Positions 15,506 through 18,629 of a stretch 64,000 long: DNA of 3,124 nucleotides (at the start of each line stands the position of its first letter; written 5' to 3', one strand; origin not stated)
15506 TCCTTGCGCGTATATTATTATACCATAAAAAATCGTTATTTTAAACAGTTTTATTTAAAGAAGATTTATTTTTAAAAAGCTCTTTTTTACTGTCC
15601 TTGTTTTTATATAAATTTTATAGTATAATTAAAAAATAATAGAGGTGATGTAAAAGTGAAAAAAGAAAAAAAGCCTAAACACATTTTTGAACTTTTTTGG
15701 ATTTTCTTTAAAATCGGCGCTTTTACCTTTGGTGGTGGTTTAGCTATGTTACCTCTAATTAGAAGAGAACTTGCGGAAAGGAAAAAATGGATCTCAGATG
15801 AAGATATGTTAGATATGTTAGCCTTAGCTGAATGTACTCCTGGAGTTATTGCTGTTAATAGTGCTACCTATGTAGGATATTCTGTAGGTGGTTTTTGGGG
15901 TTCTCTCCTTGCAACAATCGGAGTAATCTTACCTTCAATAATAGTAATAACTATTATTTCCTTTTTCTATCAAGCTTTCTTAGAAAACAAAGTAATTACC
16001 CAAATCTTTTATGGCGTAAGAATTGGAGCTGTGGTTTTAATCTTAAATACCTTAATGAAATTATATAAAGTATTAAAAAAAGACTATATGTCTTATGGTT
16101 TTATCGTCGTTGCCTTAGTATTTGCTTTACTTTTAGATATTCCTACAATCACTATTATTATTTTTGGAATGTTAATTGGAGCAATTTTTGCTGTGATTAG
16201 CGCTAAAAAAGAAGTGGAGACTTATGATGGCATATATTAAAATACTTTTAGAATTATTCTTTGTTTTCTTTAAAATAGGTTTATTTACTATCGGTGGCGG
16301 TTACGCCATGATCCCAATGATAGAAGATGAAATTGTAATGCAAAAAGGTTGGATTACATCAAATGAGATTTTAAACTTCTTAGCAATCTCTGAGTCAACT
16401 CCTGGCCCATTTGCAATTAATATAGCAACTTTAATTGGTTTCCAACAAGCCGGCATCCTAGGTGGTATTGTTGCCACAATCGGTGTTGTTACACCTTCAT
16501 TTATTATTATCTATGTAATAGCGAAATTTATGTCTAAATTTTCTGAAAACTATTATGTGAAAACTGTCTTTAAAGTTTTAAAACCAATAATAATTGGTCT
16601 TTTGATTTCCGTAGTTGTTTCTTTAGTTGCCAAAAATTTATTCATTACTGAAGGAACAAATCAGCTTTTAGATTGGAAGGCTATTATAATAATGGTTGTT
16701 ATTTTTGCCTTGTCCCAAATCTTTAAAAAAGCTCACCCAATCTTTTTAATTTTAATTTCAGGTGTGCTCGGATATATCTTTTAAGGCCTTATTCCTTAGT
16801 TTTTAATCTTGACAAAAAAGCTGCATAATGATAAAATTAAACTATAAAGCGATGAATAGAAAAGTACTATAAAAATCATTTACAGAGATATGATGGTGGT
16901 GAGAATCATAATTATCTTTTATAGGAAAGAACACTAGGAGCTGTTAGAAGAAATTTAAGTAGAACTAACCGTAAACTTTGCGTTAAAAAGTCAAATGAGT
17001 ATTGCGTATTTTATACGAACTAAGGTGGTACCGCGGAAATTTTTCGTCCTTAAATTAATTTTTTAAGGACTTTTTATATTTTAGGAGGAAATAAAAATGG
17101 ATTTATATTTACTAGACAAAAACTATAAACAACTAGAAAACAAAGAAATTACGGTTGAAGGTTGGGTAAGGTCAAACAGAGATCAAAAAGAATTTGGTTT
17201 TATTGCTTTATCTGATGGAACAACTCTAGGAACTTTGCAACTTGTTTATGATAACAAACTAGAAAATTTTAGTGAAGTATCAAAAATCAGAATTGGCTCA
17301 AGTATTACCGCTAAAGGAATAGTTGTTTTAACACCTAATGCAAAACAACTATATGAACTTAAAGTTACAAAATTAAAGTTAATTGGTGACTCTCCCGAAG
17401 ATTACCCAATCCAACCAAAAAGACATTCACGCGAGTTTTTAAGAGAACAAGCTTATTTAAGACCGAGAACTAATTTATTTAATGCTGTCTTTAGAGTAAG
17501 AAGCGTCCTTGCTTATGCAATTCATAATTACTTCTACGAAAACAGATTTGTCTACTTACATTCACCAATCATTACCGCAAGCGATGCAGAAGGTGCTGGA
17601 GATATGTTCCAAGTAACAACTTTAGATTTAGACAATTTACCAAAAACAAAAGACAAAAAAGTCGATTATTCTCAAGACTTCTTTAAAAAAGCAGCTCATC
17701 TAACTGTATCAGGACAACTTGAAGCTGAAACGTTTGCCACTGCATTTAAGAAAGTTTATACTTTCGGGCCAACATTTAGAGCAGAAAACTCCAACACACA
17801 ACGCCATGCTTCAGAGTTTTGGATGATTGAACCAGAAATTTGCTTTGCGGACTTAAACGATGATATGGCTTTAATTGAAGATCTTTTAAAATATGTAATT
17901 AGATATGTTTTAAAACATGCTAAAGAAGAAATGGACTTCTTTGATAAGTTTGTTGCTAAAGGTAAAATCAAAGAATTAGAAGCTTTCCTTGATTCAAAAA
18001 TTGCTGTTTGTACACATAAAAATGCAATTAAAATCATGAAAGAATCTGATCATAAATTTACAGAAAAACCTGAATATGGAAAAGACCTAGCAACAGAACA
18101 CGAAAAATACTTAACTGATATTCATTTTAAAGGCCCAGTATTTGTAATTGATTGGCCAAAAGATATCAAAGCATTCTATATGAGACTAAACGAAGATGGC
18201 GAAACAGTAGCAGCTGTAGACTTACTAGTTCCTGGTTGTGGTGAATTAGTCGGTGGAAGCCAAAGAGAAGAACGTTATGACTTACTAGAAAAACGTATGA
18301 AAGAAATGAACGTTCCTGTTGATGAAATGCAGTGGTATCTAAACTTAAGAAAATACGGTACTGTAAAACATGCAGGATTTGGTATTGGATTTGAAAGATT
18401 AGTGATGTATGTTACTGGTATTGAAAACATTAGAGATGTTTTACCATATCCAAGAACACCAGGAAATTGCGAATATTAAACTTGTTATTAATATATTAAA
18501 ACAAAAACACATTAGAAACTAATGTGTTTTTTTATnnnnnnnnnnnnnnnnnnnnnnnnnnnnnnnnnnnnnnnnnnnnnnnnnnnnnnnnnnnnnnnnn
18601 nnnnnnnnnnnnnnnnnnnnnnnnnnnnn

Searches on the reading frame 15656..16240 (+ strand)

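Call 90: search_protein_families(library=pfam, proteins=[window:15656-16240:+], max_evalue=0.00001)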
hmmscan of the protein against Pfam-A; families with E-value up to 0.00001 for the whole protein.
window:15656-16240:+ (194 aa): 1 family
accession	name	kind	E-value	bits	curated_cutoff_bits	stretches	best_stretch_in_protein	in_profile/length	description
PF02417.20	Chromate_transp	-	2.9e-51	174.2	28.6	1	11-175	1-165/166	Chromate transporter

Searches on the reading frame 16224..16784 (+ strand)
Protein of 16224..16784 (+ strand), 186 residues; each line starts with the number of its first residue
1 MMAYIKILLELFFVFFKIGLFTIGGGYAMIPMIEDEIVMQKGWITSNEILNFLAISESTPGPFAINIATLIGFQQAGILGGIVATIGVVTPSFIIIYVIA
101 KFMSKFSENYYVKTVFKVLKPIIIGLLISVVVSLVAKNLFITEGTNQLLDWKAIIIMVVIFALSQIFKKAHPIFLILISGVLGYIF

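Call 90: search_protein_families(library=pfam, proteins=[window:16224-16784:+], max_evalue=0.00001)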
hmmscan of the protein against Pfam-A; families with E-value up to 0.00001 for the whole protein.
window:16224-16784:+ (186 aa): 1 family
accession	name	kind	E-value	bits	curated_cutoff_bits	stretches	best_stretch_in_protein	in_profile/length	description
PF02417.20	Chromate_transp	-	3e-50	170.9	28.6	1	9-184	1-166/166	Chromate transporter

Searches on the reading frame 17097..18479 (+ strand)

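Call 90: search_protein_families(library=pfam, proteins=[window:17097-18479:+], max_evalue=0.00001)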
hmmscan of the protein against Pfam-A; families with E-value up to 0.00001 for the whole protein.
window:17097-18479:+ (460 aa): 2 families
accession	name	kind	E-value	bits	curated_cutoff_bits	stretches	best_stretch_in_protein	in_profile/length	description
PF00152.25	tRNA-synt_2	-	2.9e-63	214.2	25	1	113-454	3-307/308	tRNA synthetases class II (D, K and N)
PF01336.31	tRNA_anti-codon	-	2.6e-13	50.1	27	1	18-95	1-74/75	OB-fold nucleic acid binding domain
